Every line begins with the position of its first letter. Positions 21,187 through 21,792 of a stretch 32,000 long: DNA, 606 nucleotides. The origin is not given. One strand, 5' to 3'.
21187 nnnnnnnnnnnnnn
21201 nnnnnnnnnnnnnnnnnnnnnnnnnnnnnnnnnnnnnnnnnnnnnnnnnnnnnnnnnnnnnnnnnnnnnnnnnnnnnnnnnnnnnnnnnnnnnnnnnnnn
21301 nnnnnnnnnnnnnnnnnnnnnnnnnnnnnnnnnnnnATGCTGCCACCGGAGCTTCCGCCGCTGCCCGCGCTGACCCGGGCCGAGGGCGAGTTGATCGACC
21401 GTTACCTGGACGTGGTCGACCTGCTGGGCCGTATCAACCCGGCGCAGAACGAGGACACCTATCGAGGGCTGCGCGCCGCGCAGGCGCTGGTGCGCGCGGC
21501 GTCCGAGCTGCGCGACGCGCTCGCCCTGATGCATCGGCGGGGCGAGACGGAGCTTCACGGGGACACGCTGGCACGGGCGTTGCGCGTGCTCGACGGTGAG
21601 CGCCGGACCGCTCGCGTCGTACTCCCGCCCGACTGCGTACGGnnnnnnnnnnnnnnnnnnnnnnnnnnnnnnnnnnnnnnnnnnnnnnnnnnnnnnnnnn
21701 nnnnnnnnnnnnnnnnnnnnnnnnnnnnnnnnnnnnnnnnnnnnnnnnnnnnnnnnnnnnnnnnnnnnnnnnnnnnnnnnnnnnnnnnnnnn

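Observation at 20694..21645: ClpP paralogue with His->Gln and a displaced Ser in the catalytic motifs, plus a tightly coupled unknown 102-aa protein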

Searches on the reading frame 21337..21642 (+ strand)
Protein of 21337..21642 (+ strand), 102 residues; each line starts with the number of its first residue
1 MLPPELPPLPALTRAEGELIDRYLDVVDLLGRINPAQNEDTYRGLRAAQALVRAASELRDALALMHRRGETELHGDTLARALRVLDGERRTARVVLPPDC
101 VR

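Call 3: search_protein_families(library=pfam, proteins=[window:21337-21642:+], max_evalue=1)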
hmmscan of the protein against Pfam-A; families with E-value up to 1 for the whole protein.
window:21337-21642:+ (102 aa): 0 families

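Call 4: search_protein_families(library=ncbifam, proteins=[window:21337-21642:+], max_evalue=1)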
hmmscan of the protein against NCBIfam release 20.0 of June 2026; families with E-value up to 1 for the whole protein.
window:21337-21642:+ (102 aa): 0 families

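Call 7: find_homologous_proteins(query=window:21337-21642:+, max_evalue=0.001)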
Query window:21337-21642:+ (102 aa): 1511 proteins with E <= 0.001 among 1602 candidates; the best 120 are listed.
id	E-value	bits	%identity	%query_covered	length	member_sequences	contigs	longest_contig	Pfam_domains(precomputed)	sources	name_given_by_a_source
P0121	8.7e-58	211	100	100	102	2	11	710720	-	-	-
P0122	2.4e-57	209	99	100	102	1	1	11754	-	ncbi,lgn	ncbi:hypothetical protein [Streptomyces sp. NPDC002172]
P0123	7.1e-57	208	98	100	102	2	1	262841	-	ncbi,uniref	ncbi:hypothetical protein ACFY6U_42595 [Streptomyces sp. NPDC013157]|uniref:hypothetical protein n=1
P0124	1.2e-56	207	98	100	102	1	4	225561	-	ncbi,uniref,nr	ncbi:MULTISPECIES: hypothetical protein [unclassified Streptomyces]|uniref:hypothetical protein n=1 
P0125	2.6e-56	206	98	100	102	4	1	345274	-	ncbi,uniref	ncbi:hypothetical protein [Streptomyces sp. NPDC048277]|uniref:hypothetical protein n=1 Tax=Streptom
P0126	5.0e-56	205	96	100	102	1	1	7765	-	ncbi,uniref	ncbi:hypothetical protein AB0D38_22150 [Streptomyces sp. NPDC048279]|uniref:hypothetical protein n=1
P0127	2.1e-55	203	97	100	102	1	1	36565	-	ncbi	ncbi:hypothetical protein ACWGJB_47965 [Streptomyces sp. NPDC054813]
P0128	3.9e-55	202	97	99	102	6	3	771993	-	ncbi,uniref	ncbi:hypothetical protein [Streptomyces sp. NPDC086777]|uniref:hypothetical protein n=1 Tax=unclassi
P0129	7.2e-55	201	96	99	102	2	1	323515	-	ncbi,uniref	ncbi:hypothetical protein [Streptomyces sp. NPDC051014]|uniref:hypothetical protein n=1 Tax=Streptom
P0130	2.6e-54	199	95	100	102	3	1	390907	-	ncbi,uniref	ncbi:hypothetical protein ACIRBZ_34155 [Streptomyces sp. NPDC094038]|uniref:hypothetical protein n=1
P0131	1.7e-52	194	96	88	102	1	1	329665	-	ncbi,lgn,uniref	ncbi:hypothetical protein [Streptomyces sp. NPDC093970]|uniref:hypothetical protein n=1 Tax=Streptom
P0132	7.1e-52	192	91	87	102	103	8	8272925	-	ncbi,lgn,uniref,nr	ncbi:hypothetical protein [Streptomyces collinus]|uniref:Uncharacterized protein n=1 Tax=Streptomyce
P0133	1.4e-51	191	91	99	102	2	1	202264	-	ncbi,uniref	ncbi:hypothetical protein ACIRU3_28140 [Streptomyces sp. NPDC101151]|uniref:hypothetical protein n=1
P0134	4.8e-50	186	90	99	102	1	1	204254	-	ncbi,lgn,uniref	ncbi:hypothetical protein ABZ467_09415 [Streptomyces sp. NPDC005727]|uniref:hypothetical protein n=1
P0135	6.2e-50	185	91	98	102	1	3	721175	-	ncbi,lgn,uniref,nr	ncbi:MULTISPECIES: hypothetical protein [Streptomyces]|uniref:hypothetical protein n=1 Tax=Streptomy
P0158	4.9e-47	176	85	98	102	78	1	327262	-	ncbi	ncbi:hypothetical protein [Streptomyces sp. NPDC001537]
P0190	4.7e-46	173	85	99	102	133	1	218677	-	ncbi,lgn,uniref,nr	ncbi:hypothetical protein G3I77_29230 [Streptomyces sp. D2-8]|uniref:hypothetical protein n=1 Tax=St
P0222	2.6e-45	171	87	95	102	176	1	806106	-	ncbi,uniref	ncbi:hypothetical protein [Streptomyces sp. NPDC088350]|uniref:hypothetical protein n=1 Tax=Streptom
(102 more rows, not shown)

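Call 17: find_related_loci(query=window:21337-21642:+, collection=genome_contigs, flank=4000)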
Query window:21337-21642:+ (102 aa) in genome_contigs; peptide patterns used: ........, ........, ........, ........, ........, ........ (x = any residue, [..] = any of these).
600 stretches matched a pattern (row limit reached: there are more); 400 encode a relative of the query (tblastn E <= 1e-3); the best 80 are kept; 80 distinct loci.
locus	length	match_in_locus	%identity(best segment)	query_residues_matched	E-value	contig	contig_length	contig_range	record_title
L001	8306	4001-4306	99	1-102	1e-63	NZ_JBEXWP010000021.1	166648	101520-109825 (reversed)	Streptomyces sp. NPDC005866 NPDC005866_293_E2.ctg-0021, whole genome shotgun sequence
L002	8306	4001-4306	99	1-102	1e-63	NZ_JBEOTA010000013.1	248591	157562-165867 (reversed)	Streptomyces sp. NPDC096040 NPDC096040_221_B3.ctg-0013, whole genome shotgun sequence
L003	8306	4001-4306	99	1-102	2e-63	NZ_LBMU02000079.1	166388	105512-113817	Streptomyces humi strain MUSC 119 79, whole genome shotgun sequence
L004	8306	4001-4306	99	1-102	6e-63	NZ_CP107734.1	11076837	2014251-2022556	Streptomyces sp. NBC_00631 chromosome, complete genome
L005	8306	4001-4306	99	1-102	9e-63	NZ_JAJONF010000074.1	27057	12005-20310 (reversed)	Streptomyces shenzhenensis strain DSM 42034 74, whole genome shotgun sequence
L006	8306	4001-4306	98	1-102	2e-60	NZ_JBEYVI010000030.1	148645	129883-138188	Streptomyces sp. NPDC047061 NPDC047061_48_B7.ctg-0030, whole genome shotgun sequence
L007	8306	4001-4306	97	1-102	4e-60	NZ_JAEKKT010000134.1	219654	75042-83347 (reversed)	MAG: Streptomyces sp. isolate SH_71_13 SH_S37_scaffold_81, whole genome shotgun sequence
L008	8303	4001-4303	97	1-101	8e-60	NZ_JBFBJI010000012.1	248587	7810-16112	Streptomyces sp. NPDC086777 NPDC086777_94_G12.ctg-0012, whole genome shotgun sequence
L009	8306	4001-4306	98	1-102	9e-60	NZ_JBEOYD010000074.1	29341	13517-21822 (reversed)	Streptomyces sp. NPDC001980 NPDC001980_269_F12.ctg-0083, whole genome shotgun sequence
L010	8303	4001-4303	95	1-101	3e-59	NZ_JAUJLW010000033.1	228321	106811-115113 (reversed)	Streptomyces gramineus strain A14 A14-GMCF-151_S234_L001_contig_33, whole genome shotgun sequence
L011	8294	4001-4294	88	4-101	2e-52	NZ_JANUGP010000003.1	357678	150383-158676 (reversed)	Streptomyces pyxinicus strain LP11 3, whole genome shotgun sequence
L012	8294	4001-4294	88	4-101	2e-51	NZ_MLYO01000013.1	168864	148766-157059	Streptomyces monashensis strain MUSC 1 13, whole genome shotgun sequence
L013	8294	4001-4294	87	4-101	7e-51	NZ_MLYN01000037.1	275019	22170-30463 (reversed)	Streptomyces sp. MUSC 14, whole genome shotgun sequence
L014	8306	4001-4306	87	1-101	1e-50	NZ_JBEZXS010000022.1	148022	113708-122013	Streptomyces sp. NPDC026672 NPDC026672_31_G3.ctg-0022, whole genome shotgun sequence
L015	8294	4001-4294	87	1-98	1e-48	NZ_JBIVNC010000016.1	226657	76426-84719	Streptomyces sp. NPDC088387 NPDC088387_196_D3.ctg-0016, whole genome shotgun sequence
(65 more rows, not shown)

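Call 21: search_protein_representatives(protein=window:21337-21642:+)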
Query: 102 residues. Proteins with E-value up to 0.001 (for the whole library): 62; up to 1e-10: 33; up to 1e-30: 2. The best 62 are listed.
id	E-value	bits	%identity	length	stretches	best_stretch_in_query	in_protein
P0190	1.5e-46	172.9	85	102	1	1-101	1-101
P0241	6.9e-36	138.7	72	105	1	1-99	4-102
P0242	1.3e-28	115.3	68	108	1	4-99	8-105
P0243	3.2e-28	114.2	82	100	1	1-73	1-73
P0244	3.8e-28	113.9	67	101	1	4-96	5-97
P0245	5.1e-28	113.5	66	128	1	3-100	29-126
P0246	9.7e-27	109.4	81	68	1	1-68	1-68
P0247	9.2e-26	106.2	85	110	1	6-70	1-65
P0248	3.0e-23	98.2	72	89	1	1-71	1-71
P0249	3.6e-22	94.8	64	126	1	8-96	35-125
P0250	7.5e-21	90.5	55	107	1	4-95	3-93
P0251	2.8e-20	88.7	84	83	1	1-55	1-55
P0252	5.7e-20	87.7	75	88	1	1-63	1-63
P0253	1.9e-18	82.8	57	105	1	9-98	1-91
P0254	4.5e-18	81.6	62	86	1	30-98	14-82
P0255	5.9e-18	81.2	57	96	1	8-93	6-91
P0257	3.1e-17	78.9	50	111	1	6-99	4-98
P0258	6.2e-17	77.9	53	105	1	6-96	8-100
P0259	8.2e-17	77.6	53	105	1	9-99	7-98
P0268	1.5e-13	67.1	46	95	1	8-96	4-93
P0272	1.0e-10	58.0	44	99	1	8-95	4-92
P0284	6.5e-08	49.0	42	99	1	11-96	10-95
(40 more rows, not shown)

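Call 24: find_encoding_contigs(protein=P0268, flank=4000, max_places=3)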
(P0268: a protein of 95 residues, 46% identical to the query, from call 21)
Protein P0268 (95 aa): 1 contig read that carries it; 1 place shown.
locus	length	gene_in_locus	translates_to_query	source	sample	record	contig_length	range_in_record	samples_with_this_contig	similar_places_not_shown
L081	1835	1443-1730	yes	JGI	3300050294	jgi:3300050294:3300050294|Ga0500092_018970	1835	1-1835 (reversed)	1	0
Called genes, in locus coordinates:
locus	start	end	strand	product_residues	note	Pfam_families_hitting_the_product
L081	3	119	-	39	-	?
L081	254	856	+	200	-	PF00440:TetR_N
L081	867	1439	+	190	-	PF11716:MDMPI_N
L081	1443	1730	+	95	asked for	-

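Call 25: find_encoding_contigs(protein=P0250, flank=4000, max_places=2)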
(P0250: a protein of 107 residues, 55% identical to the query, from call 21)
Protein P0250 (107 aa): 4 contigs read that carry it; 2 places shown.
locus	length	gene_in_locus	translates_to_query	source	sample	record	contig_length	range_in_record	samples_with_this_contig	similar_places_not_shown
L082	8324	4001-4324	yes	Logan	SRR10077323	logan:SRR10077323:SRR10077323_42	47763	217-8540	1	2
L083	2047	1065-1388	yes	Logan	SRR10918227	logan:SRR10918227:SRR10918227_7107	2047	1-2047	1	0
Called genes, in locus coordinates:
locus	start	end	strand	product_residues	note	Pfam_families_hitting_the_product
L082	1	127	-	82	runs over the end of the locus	PF14026:SCO4226-like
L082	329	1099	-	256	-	PF11575:FhuF_C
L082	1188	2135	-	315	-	PF08021:FAD_binding_9, PF04954:SIP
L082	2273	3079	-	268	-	PF05257:CHAP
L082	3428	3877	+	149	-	-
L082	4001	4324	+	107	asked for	-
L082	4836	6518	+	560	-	PF13365:Trypsin_2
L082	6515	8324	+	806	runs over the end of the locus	PF16919:PknG_rubred, PF00069:Pkinase, PF07714:PK_Tyr_Ser-Thr, PF16918:PknG_TPR, PF14559:TPR_19 (weak)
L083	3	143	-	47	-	?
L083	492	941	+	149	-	-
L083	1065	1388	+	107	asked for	-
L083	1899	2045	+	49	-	?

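Call 26: find_encoding_contigs(protein=P0257, flank=4000, max_places=2)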
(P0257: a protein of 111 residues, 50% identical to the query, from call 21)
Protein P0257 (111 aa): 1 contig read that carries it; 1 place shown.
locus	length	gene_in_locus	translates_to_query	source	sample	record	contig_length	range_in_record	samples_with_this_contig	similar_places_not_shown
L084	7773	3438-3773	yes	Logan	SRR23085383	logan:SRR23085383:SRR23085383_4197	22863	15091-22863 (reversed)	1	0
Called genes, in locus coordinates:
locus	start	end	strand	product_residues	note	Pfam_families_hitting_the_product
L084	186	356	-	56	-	-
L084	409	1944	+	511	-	PF00083:Sugar_tr, PF06609:TRI12, PF07690:MFS_1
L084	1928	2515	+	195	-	PF00440:TetR_N, PF17754:TetR_C_14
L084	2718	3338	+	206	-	PF00574:CLP_protease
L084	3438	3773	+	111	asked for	-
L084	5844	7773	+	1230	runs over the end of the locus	PF00501:AMP-binding, PF23024:AMP-dom_DIP2-like, PF02771:Acyl-CoA_dh_N, PF02770:Acyl-CoA_dh_M, PF00441:Acyl-CoA_dh_1, PF08028:Acyl-CoA_dh_2, PF00550:PP-binding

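Call 27: find_encoding_contigs(protein=P0272, flank=4000, max_places=2)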
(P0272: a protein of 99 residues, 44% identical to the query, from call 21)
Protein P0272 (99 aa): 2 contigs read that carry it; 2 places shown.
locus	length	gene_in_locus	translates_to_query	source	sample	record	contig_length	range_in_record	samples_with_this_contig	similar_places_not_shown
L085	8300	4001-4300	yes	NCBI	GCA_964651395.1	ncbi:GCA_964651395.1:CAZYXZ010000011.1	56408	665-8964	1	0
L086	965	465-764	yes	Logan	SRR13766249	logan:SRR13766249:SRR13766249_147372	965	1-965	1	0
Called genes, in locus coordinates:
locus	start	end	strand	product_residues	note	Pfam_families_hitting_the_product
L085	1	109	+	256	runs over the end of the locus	?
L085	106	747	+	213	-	PF01066:CDP-OH_P_transf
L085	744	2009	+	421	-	PF00994:MoCF_biosynth, PF18146:CinA_KH, PF02464:CinA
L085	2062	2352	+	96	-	PF13560:HTH_31, PF01381:HTH_3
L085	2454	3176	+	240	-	PF00440:TetR_N, PF18598:TetR_C_36 (weak)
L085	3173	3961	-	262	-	PF01149:Fapy_DNA_glyco, PF06831:H2TH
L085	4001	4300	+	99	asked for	-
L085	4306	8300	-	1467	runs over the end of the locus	PF00270:DEAD, PF04851:ResIII, PF00271:Helicase_C, PF19306:WHD_Lhr, PF08494:DEAD_assoc, PF23236:WHD_2nd_Lhr, PF23235:WHD_3rd_Lhr, PF23234:WHD_4th_Lhr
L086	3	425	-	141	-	?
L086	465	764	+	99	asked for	-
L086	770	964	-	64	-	?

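Call 28: find_encoding_contigs(protein=P0284, flank=4000, max_places=2)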
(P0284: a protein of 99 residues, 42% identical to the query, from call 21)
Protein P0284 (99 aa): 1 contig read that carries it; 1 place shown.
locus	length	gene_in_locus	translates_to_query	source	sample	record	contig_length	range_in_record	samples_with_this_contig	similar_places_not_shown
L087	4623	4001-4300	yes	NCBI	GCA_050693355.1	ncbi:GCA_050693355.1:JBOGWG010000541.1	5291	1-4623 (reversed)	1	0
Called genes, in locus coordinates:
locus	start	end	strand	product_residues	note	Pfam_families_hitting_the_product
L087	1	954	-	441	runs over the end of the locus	PF01548:DEDD_Tnp_IS110, PF02371:Transposase_20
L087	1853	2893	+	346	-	PF21686:LigD_Prim-Pol, PF01896:DNA_primase_S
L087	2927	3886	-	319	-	PF00106:adh_short, PF13561:adh_short_C2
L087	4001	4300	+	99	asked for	-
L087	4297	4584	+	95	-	-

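Call 40: predict_structure(alignment_id=A1)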
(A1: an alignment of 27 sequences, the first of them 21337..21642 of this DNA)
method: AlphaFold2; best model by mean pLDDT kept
length: 102 residues; sequences in the alignment: 27
mean_pLDDT: 90.3   pTM: 0.80
mean pLDDT of the five models: 90.3, 89.8, 89.7, 89.7, 87.9
residues with pLDDT >= 90: 77; 70-90: 17; 50-70: 7; < 50: 1
segments of 3 or more residues with pLDDT < 50: none
pLDDT, mean of each block of 10 residues (from residue 1): 69 93 98 90 96 99 96 91 93 85 51
secondary structure, 60 per line:
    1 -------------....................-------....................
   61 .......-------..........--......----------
elements in order: H14-33 H41-67 H75-84 H87-92

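Call 43: fold_search(model_id=the predicted structure, library=pdb)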
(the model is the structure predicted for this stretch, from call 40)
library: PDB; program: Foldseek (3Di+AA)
matches with E <= 10: 173; with E <= 0.001: 0
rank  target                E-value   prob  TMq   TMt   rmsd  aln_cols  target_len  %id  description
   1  4ii4_B                8.0e-01  0.47  0.38  0.21   6.4        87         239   15  The Phenylacetyl-CoA monooxygenase - mutant PaaA E49Q K68Q - PaaC wild type subcomplex with benzoyl-CoA (released 2014-08-20)
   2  8rxo_A                1.6e+00  0.28  0.33  0.37  11.6        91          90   14  ACDC domain of Plasmodium falciparum AP2-I transcription factor (released 2024-03-06)
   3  9n22_K                1.8e+00  0.25  0.38  0.19  12.0       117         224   12  Y20S (Sec18-Sec17-Sec9-Sso1-Snc1) EDTA - Class 2 (released 2025-10-01)
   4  2n2n_MODEL_1_A        1.9e+00  0.23  0.38  0.40   6.3        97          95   21  Tom1 negatively modulates binding of Tollip to phosphatidylinositol 3-phosphate via a coupled folding and bind (released 2015-09-16)
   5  5v02_B                2.0e+00  0.44  0.45  0.51  13.4        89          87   17  A positive allosteric modulator binding pocket in SK2 ion channels is shared by Riluzole and CyPPA (released 2018-03-07)
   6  4g27_B                2.0e+00  0.33  0.42  0.48  13.6        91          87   15  Calcium-calmodulin complexed with the calmodulin binding domain from a small conductance potassium channel splice vari (released 2012-09-12)
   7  4j9y_B                2.2e+00  0.33  0.41  0.46  13.5        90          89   16  Calcium-calmodulin complexed with the calmodulin binding domain from a small conductance potassium channel splice vari (released 2013-03-27)
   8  1s94_A                2.2e+00  0.25  0.39  0.37   7.6        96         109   17  Crystal structure of the Habc domain of neuronal syntaxin from the squid Loligo pealei (released 2004-05-11)
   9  1bge_B                2.3e+00  0.21  0.40  0.27  10.7       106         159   15  CRYSTAL STRUCTURE OF CANINE AND BOVINE GRANULOCYTE-COLONY STIMULATING FACTOR (G-CSF) (released 1993-10-31)
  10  3lg7_A                2.3e+00  0.18  0.33  0.30   8.3        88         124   20  Crystal structure of HIV epitope-scaffold 4E10_S0_1EZ3A_002_C (released 2010-09-22)
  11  3lg7_C                2.5e+00  0.16  0.34  0.29   8.2        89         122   20  Crystal structure of HIV epitope-scaffold 4E10_S0_1EZ3A_002_C (released 2010-09-22)
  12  9cte                  2.7e+00  0.51  0.52  0.48   9.6       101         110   14  De novo design of protein catalysts for new-to-nature reactions (released 2025-05-07)
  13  2ib0_B                2.7e+00  0.20  0.41  0.33  16.0       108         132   16  Crystal structure of a conserved hypothetical protein, rv2844, from Mycobacterium tuberculosis (released 2006-09-26)
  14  1s94_B                2.8e+00  0.15  0.34  0.30   8.4        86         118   20  Crystal structure of the Habc domain of neuronal syntaxin from the squid Loligo pealei (released 2004-05-11)
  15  6zk9_f                3.0e+00  0.06  0.23  0.21  12.7       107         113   17  Peripheral domain of open complex I during turnover (released 2020-10-07)
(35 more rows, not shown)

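Call 53: search_protein_families(library=pfam, alignment_id=A1, max_evalue=1)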
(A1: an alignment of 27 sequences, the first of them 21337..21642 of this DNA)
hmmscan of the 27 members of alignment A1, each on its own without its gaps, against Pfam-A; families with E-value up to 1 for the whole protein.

A. member 1, window:21337-21642:+ (102 aa): 0 families

B. families by the number of members that match (of 27 scanned): 13 families
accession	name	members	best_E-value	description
PF19979.4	DUF6415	1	0.0077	Family of unknown function (DUF6415)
PF16896.10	PGDH_C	1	0.01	Phosphogluconate dehydrogenase (decarboxylating) C-term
PF20471.4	DUF6716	1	0.019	Putative glycosyltransferase (DUF6716)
PF17242.7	DUF5315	1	0.058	Disordered region of unknown function (DUF5315)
PF01813.22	ATP-synt_D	1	0.097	ATP synthase subunit D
PF02271.21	UCR_14kD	1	0.1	Ubiquinol-cytochrome C reductase complex 14kD subunit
PF21128.4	MCM4_WHD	1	0.1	MCM4, winged helix domain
PF25353.1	PH_2nd_LRR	1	0.13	Second PH domain in LRR-containing protein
PF15511.12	CENP-T_C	1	0.16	Centromere kinetochore component CENP-T histone fold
PF01126.25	Heme_oxygenase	1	0.17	Heme oxygenase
PF03059.22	NAS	1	0.18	Nicotianamine synthase protein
PF21690.3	MJ1010-like_2nd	1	0.19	Uncharacterized ATP-binding protein MJ1010-like, C-terminal domain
PF09421.15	FRQ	1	0.2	Frequency clock protein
